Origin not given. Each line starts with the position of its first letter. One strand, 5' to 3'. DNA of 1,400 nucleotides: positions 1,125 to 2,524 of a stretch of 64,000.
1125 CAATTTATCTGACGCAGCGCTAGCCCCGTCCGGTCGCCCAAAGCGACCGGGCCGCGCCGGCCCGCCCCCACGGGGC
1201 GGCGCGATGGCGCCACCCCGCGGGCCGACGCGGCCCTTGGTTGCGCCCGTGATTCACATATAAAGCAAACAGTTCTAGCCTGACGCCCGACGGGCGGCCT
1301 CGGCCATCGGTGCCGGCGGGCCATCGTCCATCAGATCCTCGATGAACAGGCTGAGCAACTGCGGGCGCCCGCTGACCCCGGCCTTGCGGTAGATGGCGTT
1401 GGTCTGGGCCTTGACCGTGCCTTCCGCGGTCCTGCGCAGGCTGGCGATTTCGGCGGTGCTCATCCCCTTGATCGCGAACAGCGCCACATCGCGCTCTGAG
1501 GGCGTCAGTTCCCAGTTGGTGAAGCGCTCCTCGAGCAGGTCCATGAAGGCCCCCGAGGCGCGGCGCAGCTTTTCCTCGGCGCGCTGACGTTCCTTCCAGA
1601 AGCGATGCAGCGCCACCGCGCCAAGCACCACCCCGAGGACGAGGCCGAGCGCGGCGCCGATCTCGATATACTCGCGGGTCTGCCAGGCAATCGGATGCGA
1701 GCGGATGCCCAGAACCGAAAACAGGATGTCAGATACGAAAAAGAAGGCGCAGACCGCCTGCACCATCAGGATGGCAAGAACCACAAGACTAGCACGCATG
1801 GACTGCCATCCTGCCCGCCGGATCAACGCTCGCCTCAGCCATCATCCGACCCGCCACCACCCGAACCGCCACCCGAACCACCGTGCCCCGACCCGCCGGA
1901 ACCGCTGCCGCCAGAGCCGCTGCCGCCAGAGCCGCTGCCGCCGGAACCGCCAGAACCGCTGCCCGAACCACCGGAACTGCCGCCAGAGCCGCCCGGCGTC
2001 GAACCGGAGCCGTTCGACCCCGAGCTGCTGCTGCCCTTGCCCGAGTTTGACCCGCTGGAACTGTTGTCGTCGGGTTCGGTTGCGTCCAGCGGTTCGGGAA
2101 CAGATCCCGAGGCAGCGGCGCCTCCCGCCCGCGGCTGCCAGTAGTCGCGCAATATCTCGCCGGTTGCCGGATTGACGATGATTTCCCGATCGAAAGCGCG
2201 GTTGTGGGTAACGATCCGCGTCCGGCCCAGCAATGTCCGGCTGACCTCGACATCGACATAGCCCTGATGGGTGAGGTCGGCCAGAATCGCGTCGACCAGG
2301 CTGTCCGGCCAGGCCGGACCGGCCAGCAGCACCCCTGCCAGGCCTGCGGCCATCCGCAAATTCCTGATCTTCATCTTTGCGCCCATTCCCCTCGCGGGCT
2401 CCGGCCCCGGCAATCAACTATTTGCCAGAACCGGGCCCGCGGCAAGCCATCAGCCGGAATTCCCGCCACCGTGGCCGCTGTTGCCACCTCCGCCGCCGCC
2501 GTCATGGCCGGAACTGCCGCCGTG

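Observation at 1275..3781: Membrane-tethered LuxR-type regulator with four co-oriented secreted PepSY / Gly-Asp-Ser-His low-complexity proteins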

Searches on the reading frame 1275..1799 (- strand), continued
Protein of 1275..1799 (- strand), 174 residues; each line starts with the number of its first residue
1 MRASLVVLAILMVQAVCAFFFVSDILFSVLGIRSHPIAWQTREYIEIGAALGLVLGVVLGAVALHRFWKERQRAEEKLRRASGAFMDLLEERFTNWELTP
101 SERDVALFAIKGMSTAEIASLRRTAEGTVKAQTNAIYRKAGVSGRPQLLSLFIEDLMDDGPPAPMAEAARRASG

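Call 75: search_protein_families(library=ncbifam, alignment_id=A3, max_evalue=0.001)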
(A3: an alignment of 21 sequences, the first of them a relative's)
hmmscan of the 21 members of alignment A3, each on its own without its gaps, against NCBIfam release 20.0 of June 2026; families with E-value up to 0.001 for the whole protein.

A. member 1, P0287 (176 aa): 1 family
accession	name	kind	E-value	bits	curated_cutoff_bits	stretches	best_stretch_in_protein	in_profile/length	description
NF047608.1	LIC13292_fam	subfamily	1.5e-14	54.5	200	1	17-162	5-162/166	LIC13292 family transcriptional regulator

B. families by the number of members that match (of 21 scanned): 16 families
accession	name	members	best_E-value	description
NF047608.1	LIC13292_fam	21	9.9e-20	LIC13292 family transcriptional regulator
TIGR03020.2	EpsA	8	1.3e-06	XrtB/PEP-CTERM-associated transcriptional regulator EpsA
NF041232.1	BagY_FevT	7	3.7e-07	LuxR family transcriptional regulator BagY/FevT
NF041830.1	RR_TF_ErdR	7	1.1e-06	response regulator transcription factor ErdR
NF007505.1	PRK10100.1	6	9.1e-07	biofilm master transcriptional regulator CsgD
NF052366.1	photon_PedR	5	0.00017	photosynthetic electron transport-dependent transcriptional regulator PedR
NF040749.1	tetrathio_RR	4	2.2e-06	tetrathionate respiration response regulator TtrR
NF007708.0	PRK10403.1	4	2e-05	nitrate/nitrite response regulator protein NarP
NF047785.1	respo_reg_MadR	4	3.5e-05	MadR family response regulator transcription factor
NF052445.1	RespRegMctR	4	4.8e-05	two-component system response regulator MctR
NF007935.0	PRK10651.1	2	0.00027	two-component system response regulator NarL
NF007403.0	PRK09935.1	1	7.7e-05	fimbria biosynthesis transcriptional regulator FimZ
TIGR02937.1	sigma70-ECF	1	0.00036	sigma-70 family RNA polymerase sigma factor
NF003420.0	PRK04841.1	1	0.00046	HTH-type transcriptional regulator MalT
NF008098.0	PRK10840.1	1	0.00067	response regulator transcription factor RcsB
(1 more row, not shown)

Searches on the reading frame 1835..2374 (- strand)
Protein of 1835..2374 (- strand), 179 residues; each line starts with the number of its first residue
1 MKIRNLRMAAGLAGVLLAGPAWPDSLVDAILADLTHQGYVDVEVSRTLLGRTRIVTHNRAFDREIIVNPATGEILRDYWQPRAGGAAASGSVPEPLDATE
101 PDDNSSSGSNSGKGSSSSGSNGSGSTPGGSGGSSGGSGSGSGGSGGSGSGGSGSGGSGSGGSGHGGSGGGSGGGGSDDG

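Call 3: search_protein_families(library=pfam, max_evalue=1, proteins=[window:1835-2374:-])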
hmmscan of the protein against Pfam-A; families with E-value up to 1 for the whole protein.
window:1835-2374:- (179 aa): 0 families

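Call 4: search_protein_families(library=ncbifam, max_evalue=1, proteins=[window:1835-2374:-])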
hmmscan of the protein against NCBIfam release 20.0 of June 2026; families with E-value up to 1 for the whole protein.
window:1835-2374:- (179 aa): 1 family
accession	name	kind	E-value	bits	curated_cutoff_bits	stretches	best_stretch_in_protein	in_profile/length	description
NF004719.0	PRK06063.1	equivalog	0.092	11.6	389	1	19-67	64-111/331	DEDDh family exonuclease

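Call 27: search_solved_structures(query=A2, max_evalue=10, show_alignments=2)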
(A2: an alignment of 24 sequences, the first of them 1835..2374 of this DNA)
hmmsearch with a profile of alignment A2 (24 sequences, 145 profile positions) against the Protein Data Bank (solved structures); distinct sequences matched with E-value up to 10: 5.
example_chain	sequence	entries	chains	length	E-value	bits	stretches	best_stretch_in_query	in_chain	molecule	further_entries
5mm2_A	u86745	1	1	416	0.15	15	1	39-87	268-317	capsid protein VP4C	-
8ab6_F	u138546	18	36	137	0.7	12.8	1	97-132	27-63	YALI0F24673p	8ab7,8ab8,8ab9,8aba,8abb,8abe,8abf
7kra_E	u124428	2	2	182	2.4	11.1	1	97-138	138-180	ER membrane protein complex subunit 5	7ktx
7xya_F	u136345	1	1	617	5.2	10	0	73-141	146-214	RNA polymerase sigma factor RpoD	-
7ug6_m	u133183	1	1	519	7.6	9.5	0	104-134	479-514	Nucleolar GTP-binding protein 2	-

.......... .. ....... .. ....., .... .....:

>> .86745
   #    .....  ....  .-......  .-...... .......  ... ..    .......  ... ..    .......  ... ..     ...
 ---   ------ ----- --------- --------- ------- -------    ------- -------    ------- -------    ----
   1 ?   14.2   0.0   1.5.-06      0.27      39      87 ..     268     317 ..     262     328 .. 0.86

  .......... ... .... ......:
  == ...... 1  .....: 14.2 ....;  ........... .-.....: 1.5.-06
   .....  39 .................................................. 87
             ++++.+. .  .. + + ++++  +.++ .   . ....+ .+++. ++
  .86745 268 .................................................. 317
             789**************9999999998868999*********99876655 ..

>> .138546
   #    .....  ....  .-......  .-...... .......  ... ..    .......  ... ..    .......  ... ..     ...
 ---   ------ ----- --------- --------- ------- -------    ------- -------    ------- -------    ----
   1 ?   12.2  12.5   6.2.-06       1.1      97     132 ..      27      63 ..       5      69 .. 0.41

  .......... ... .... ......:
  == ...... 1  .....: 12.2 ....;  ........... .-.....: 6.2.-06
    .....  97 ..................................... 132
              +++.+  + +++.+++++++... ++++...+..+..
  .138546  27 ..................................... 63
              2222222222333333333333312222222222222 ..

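Call 28: search_protein_families(library=pfam, alignment_id=A2, max_evalue=1)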
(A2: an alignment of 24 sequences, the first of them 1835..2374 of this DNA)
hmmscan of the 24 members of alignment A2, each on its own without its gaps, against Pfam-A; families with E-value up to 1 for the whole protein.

A. member 1, window:1835-2374:- (179 aa): 0 families

B. families by the number of members that match (of 24 scanned): 19 families
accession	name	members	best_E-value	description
PF13670.12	PepSY_2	8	0.0027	Peptidase propeptide and YPEB domain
PF03413.25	PepSY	4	0.032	Peptidase propeptide and YPEB domain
PF09849.14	DUF2076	2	0.00026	Uncharacterized protein conserved in bacteria (DUF2076)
PF04889.17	Cwf_Cwc_15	2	0.0068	Cwf15/Cwc15 cell cycle control protein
PF17760.6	UvrA_inter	2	0.05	UvrA interaction domain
PF25698.1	EBNA2_Core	2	0.21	EBNA-2 core transactivation domain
PF04931.18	DNA_pol_phi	1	0.019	DNA polymerase phi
PF10518.14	TAT_signal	1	0.035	TAT (twin-arginine translocation) pathway signal sequence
PF15243.11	ANAPC15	1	0.056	Anaphase-promoting complex subunit 15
PF19657.4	DUF6160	1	0.072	Family of unknown function (DUF6160)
PF15320.11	RAM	1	0.078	mRNA cap methylation, RNMT-activating mini protein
PF22584.1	CFAP143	1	0.11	Cilia- and flagella-associated protein 143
PF15977.11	HTH_46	1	0.13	Winged helix-turn-helix DNA binding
PF06524.17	NOA36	1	0.18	NOA36 protein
PF20385.3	DUF6680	1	0.19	Family of unknown function (DUF6680)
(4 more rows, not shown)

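Call 45: predict_structure(alignment_id=A2)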
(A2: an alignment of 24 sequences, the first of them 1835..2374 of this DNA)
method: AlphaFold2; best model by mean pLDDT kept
length: 179 residues; sequences in the alignment: 24
mean_pLDDT: 66.4   pTM: 0.40
mean pLDDT of the five models: 66.4, 65.3, 64.7, 64.6, 63.2
residues with pLDDT >= 90: 53; 70-90: 8; 50-70: 81; < 50: 37
segments of 3 or more residues with pLDDT < 50: 1-3, 18-20, 126-129, 131-136
pLDDT, mean of each block of 10 residues (from residue 1): 50 50 79 96 96 96 95 95 66 55 54 49 48 50 52 55 56 53
secondary structure, 60 per line:
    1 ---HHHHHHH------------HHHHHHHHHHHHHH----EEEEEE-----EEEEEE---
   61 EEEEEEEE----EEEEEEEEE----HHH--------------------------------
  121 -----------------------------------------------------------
elements in order: H4-10 H23-36 E41-46 E52-57 E61-68 E73-81

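Call 51: fold_search(model_id=the predicted structure, library=pdb)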
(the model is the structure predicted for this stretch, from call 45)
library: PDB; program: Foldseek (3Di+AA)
matches with E <= 10: 702; with E <= 0.001: 0
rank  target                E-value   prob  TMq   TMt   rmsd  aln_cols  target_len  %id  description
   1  7ui9_a                7.4e-02  1.00  0.29  0.15   1.6        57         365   10  Core Mediator-PICearly (Copy A) (released 2023-02-15)
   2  7qqj_A                1.5e-01  0.98  0.21  0.08   2.3        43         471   19  Sucrose phosphorylase from Jeotgalibaca ciconiae (released 2023-01-18)
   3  4exr                  1.7e-01  0.98  0.25  0.29   3.3        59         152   15  Crystal structure of a putative lipoprotein (CD1622) from Clostridium difficile 630 at 1.85 A resolution (released 2012-06-27)
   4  9laa_A                1.9e-01  0.75  0.21  0.28   6.3        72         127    8  Cryo-EM structure of Shewanella oneidensis MR-1 PilA pili. (released 2026-01-07)
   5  3vsf_C                2.1e-01  0.89  0.18  0.07   3.0        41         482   12  Crystal structure of 1,3Gal43A, an exo-beta-1,3-Galactanase from Clostridium thermocellum (released 2012-12-05)
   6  7enc_c                2.2e-01  0.89  0.26  0.19   5.8        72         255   14  TFIID-based PIC-Mediator holo-complex in fully-assembled state (hPIC-MED) (released 2021-05-26)
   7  7ena_c                2.2e-01  0.89  0.26  0.18   5.8        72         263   14  TFIID-based PIC-Mediator holo-complex in pre-assembled state (pre-hPIC-MED) (released 2021-05-26)
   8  6euh_A                2.5e-01  0.51  0.20  0.12  15.2        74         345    7  The GH43, Beta 1,3 Galactosidase, BT3683 with galactodeoxynojirimycin (released 2018-10-17)
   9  2it9_A                2.5e-01  0.35  0.16  0.22   9.9        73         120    7  Crystal structure of a protein with unknown function from DUF155 family (YP_292156.1) from Prochlorococcus sp. NATL2A  (released 2006-11-28)
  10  7qqj_B                2.7e-01  0.87  0.23  0.10   4.9        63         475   19  Sucrose phosphorylase from Jeotgalibaca ciconiae (released 2023-01-18)
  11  8ceo_p                2.7e-01  0.60  0.20  0.17   9.5        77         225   10  Yeast RNA polymerase II transcription pre-initiation complex with core Mediator and the +1 nucleosome (released 2023-03-08)
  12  7emf_0                3.2e-01  0.84  0.26  0.19   6.0        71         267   13  Human Mediator (deletion of MED1-IDR) in a Tail-extended conformation (released 2021-05-05)
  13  8rd8_Nc               3.2e-01  0.28  0.14  0.20  12.6        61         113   16  Cryo-EM structure of P. urativorans 70S ribosome in complex with hibernation factors Balon and RaiA (structure 1). (released 2024-02-21)
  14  8vl4_MODEL_1_A        3.7e-01  0.87  0.25  0.40   3.9        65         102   18  Solution NMR Structure of de novo design protein 312 parent (released 2024-08-07)
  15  7lbm_n                3.7e-01  0.87  0.27  0.18   4.2        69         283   12  Structure of the human Mediator-bound transcription pre-initiation complex (released 2021-03-24)
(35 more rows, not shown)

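Call 74: search_protein_families(library=padloc, max_evalue=0.01, proteins=[window:1835-2374:-])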
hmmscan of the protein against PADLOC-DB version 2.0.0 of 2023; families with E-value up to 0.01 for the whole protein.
window:1835-2374:- (179 aa): 0 families

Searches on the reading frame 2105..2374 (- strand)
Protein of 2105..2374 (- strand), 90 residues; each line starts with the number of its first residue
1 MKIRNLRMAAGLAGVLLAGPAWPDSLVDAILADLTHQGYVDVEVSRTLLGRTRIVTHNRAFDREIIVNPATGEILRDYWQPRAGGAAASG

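Call 16: find_homologous_proteins(query=window:2105-2374:-, max_evalue=0.001)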
Query window:2105-2374:- (90 aa): 63 proteins with E <= 0.001 among 73 candidates.
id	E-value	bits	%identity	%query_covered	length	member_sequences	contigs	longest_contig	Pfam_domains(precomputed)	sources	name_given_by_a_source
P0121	1.2e-17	82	56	81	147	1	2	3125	-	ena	-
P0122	2.1e-17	81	57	83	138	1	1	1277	-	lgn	-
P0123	1.1e-16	78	56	83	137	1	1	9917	-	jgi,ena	jgi:uncharacterized membrane protein YgcG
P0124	1.2e-16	78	60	81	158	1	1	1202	-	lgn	-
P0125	1.7e-16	78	56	83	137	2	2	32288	-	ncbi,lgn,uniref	ncbi:MAG: hypothetical protein ACK4S2_11210 [Gemmobacter sp.]|uniref:hypothetical protein n=1 Tax=Ge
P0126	2.3e-16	77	54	100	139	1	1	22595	-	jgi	jgi:hypothetical protein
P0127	3.6e-16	77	53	83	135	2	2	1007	-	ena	-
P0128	4.6e-16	77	51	84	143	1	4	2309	-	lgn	-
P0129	6.2e-16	76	63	78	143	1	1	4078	-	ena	-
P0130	6.9e-16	76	63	78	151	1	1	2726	-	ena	-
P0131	1.2e-15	75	57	80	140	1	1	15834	-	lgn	-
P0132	1.7e-15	75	48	93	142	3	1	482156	-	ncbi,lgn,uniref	ncbi:hypothetical protein [Ostreiculturibacter nitratireducens]|uniref:hypothetical protein n=1 Tax=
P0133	1.8e-15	75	61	82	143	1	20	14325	-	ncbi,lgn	-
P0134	2.0e-15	74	53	80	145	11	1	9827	-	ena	-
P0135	2.3e-15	74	56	81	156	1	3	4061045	-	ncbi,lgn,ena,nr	ncbi:hypothetical protein KBY31_04435 [Ruegeria pomeroyi]|nr:hypothetical protein [Ruegeria pomeroyi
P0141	3.6e-14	70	56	78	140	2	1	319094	-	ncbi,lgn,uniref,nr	ncbi:hypothetical protein [Celeribacter persicus]|uniref:YpeB-like protein with protease inhibitory 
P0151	9.2e-13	66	55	62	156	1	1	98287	-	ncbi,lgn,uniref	ncbi:PepSY domain-containing protein [Loktanella sp. DJP18]|uniref:PepSY domain-containing protein n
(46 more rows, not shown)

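Call 17: find_encoding_contigs(protein=P0135, flank=6000, max_places=3)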
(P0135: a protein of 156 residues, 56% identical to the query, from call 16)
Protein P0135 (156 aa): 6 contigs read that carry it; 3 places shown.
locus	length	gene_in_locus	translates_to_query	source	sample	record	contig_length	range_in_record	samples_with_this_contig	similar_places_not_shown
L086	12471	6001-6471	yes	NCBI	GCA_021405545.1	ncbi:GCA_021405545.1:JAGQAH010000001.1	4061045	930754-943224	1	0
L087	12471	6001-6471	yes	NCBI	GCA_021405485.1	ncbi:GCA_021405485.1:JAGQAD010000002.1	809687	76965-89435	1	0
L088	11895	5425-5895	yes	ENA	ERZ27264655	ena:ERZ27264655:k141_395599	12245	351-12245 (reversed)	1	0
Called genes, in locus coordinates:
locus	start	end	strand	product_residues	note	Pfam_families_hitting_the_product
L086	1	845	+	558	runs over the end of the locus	PF21710:Spt6_S1 (faint), PF00575:S1, PF23459:S1_RRP5 (weak), PF00575:S1, PF23459:S1_RRP5, PF00575:S1, PF23459:S1_RRP5 (weak), PF00575:S1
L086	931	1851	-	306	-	PF04960:Glutaminase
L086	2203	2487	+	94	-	PF00216:Bac_DNA_binding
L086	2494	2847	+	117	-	PF06305:LapA_dom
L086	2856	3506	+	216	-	PF00697:PRAI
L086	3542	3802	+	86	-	-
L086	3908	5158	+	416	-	PF00291:PALP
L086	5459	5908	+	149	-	-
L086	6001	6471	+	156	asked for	-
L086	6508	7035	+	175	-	PF00196:GerE (weak)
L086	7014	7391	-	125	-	PF09996:DUF2237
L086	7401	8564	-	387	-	PF00144:Beta-lactamase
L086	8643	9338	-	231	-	PF01195:Pept_tRNA_hydro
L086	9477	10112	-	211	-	PF01386:Ribosomal_L25p, PF14693:Ribosomal_TL5_C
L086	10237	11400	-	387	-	PF01070:FMN_dh, PF03060:NMO (weak)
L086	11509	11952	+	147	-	PF01575:MaoC_dehydratas, PF13452:FAS1_DH_region (weak)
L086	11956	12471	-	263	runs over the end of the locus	PF00290:Trp_syntA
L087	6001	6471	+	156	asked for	-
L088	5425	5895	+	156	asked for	-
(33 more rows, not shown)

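Call 18: find_encoding_contigs(protein=P0141, flank=6000, max_places=2)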
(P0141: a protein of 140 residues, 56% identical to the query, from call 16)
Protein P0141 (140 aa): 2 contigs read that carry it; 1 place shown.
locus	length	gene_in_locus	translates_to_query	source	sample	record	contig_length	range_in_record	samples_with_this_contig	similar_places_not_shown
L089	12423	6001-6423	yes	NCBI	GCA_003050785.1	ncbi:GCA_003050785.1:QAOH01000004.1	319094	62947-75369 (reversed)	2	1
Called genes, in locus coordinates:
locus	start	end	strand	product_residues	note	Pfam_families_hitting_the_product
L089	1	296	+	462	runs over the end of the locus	PF07693:KAP_NTPase, PF24883:NPHP3_N (faint)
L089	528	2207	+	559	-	PF17092:PCB_OB (faint), PF21710:Spt6_S1 (faint), PF00575:S1, PF00575:S1, PF23459:S1_RRP5, PF00575:S1, PF23459:S1_RRP5 (weak), PF00575:S1, +1 more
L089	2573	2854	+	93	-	PF00216:Bac_DNA_binding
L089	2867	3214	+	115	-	PF06305:LapA_dom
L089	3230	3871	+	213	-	PF00697:PRAI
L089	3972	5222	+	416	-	PF00291:PALP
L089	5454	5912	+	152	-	-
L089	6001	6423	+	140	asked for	-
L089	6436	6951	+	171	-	PF00196:GerE (faint)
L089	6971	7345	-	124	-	PF09996:DUF2237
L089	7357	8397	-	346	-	PF10094:DUF2332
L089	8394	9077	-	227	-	PF01195:Pept_tRNA_hydro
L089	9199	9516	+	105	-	PF03992:ABM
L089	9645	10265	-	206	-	PF01386:Ribosomal_L25p, PF14693:Ribosomal_TL5_C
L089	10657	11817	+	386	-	PF07690:MFS_1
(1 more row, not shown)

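Call 19: find_encoding_contigs(protein=P0151, flank=6000, max_places=2)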
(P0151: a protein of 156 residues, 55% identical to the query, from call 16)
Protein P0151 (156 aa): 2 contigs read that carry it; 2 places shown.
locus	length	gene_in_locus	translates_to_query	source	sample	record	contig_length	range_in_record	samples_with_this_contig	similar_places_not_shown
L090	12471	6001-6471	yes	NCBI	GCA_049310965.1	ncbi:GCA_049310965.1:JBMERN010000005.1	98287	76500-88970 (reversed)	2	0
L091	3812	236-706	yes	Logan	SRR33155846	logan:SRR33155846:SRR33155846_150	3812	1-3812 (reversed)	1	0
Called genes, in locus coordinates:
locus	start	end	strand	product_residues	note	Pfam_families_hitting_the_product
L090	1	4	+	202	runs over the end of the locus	PF02224:Cytidylate_kin, PF13189:Cytidylate_kin2 (weak), PF13207:AAA_17 (faint), PF02224:Cytidylate_kin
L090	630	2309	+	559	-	PF21710:Spt6_S1 (faint), PF00575:S1, PF23459:S1_RRP5, PF00575:S1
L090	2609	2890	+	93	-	PF00216:Bac_DNA_binding, PF18291:HU-HIG (weak)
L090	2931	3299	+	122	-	PF06305:LapA_dom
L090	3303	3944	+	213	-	PF00697:PRAI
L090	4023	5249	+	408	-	PF00291:PALP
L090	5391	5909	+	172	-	-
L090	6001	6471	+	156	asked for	-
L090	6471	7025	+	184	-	PF00196:GerE (weak)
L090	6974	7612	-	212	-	PF16233:DUF4893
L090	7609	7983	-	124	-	PF09996:DUF2237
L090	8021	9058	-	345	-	PF10094:DUF2332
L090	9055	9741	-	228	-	PF01195:Pept_tRNA_hydro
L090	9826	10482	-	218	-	PF01386:Ribosomal_L25p, PF14693:Ribosomal_TL5_C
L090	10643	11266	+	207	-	PF08818:DUF1801, PF13376:OmdA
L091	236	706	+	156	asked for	-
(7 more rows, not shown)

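Call 66: list_cluster_members(proteins=[L086:6508-7035:+, P0135, P0030, P0049])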
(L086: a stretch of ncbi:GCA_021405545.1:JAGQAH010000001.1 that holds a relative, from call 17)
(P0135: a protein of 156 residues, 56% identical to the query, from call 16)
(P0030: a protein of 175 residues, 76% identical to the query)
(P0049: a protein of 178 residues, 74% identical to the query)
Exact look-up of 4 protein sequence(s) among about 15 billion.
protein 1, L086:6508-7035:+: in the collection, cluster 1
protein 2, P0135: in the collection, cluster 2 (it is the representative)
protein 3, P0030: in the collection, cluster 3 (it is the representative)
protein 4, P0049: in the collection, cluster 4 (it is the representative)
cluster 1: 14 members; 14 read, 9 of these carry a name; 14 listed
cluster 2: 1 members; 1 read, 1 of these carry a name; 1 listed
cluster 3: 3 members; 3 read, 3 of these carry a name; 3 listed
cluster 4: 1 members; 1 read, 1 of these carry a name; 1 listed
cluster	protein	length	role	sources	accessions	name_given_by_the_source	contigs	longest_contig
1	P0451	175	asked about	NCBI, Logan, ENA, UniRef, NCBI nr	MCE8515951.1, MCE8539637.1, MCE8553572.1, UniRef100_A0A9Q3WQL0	helix-turn-helix transcriptional regulator [Ruegeria pomeroyi] | Helix-turn-helix transcriptional regulator n=1 Tax=Ruegeria pomeroyi TaxID=89184 ...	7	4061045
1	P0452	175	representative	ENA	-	-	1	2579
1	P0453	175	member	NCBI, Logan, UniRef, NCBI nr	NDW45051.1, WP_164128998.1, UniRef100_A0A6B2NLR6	helix-turn-helix transcriptional regulator [Ruegeria sp. PrR005] | Helix-turn-helix transcriptional regulator n=1 Tax=Ruegeria sp. PrR005 TaxID=2706882 ...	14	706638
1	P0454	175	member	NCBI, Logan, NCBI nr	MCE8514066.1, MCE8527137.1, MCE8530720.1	helix-turn-helix transcriptional regulator [Ruegeria pomeroyi]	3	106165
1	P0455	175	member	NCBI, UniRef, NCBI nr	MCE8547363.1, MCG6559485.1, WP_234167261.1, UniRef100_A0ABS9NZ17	helix-turn-helix transcriptional regulator [Ruegeria pomeroyi] | Helix-turn-helix transcriptional regulator n=1 Tax=Ruegeria alba TaxID=2916756 ... | helix-turn-helix transcriptional regulator [Ruegeria alba]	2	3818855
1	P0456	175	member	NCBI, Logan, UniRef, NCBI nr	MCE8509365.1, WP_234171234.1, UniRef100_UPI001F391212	helix-turn-helix transcriptional regulator [Ruegeria pomeroyi] | helix-turn-helix transcriptional regulator n=1 Tax=Ruegeria pomeroyi TaxID=89184 ...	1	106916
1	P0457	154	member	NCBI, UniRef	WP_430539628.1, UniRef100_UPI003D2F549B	helix-turn-helix transcriptional regulator [Ruegeria pomeroyi] | helix-turn-helix transcriptional regulator n=1 Tax=Ruegeria pomeroyi TaxID=89184 ...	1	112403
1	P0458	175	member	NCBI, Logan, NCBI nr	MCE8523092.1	helix-turn-helix transcriptional regulator [Ruegeria pomeroyi]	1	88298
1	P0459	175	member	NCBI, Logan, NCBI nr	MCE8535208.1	helix-turn-helix transcriptional regulator [Ruegeria pomeroyi]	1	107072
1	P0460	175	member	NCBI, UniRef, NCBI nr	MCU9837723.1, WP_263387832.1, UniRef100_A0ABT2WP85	helix-turn-helix transcriptional regulator [Ruegeria sp. WL0004] | Helix-turn-helix transcriptional regulator n=1 Tax=Ruegeria marisflavi TaxID=2984152 ...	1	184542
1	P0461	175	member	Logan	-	-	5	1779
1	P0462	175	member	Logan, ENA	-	-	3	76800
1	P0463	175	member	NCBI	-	-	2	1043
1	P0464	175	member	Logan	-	-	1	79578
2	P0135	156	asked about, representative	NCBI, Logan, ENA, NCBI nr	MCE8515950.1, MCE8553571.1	hypothetical protein KBY31_04435 [Ruegeria pomeroyi] | hypothetical protein [Ruegeria pomeroyi]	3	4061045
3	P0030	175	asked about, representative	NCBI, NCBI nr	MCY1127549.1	helix-turn-helix transcriptional regulator [Frigidibacter sp. RF13]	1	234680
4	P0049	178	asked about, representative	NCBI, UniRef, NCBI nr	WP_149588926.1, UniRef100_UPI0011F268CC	helix-turn-helix transcriptional regulator [Tabrizicola flagellatus] | helix-turn-helix transcriptional regulator n=1 Tax=Tabrizicola flagellatus TaxID=2593021 ...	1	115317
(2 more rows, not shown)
